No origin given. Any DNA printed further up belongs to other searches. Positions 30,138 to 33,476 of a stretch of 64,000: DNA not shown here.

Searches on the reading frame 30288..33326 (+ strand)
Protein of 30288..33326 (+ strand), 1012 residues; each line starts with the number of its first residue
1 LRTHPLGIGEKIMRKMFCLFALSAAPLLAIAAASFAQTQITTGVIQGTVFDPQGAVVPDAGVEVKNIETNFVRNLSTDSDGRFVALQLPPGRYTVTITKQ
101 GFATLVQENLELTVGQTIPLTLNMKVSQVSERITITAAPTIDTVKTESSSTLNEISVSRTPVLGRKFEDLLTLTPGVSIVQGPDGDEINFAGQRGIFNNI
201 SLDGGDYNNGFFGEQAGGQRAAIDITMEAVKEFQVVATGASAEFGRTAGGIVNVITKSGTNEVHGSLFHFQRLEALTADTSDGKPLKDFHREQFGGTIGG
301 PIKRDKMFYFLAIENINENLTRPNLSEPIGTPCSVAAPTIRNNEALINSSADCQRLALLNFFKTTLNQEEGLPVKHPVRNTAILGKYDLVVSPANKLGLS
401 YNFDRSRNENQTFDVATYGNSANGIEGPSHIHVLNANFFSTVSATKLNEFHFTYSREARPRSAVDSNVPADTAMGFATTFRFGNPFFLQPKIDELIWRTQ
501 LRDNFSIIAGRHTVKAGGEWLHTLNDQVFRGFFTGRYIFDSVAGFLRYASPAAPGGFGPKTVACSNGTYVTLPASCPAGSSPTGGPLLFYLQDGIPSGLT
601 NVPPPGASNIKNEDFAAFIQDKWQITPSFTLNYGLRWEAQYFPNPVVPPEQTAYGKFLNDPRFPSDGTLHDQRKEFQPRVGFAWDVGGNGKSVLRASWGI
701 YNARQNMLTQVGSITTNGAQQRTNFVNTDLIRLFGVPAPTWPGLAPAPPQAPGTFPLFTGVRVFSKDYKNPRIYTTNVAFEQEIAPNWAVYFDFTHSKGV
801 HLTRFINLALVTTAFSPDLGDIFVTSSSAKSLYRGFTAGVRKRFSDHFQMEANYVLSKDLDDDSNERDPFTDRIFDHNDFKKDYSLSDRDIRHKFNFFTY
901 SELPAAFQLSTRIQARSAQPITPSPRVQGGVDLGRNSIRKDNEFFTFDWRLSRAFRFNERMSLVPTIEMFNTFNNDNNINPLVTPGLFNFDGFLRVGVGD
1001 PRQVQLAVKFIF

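Call 40: search_protein_families(library=pfam, proteins=[window:30288-33326:+], max_evalue=0.00001)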
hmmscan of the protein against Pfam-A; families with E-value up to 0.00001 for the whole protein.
window:30288-33326:+ (1012 aa): 2 families
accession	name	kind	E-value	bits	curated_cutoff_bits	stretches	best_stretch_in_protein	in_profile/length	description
PF25183.1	OMP_b-brl_4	-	2.9e-79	267.9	30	1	255-905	1-679/838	Outer membrane beta barrel domain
PF13620.12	CarboxypepD_reg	-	1.4e-20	73.9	32.3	1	45-124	2-81/82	Carboxypeptidase regulatory-like domain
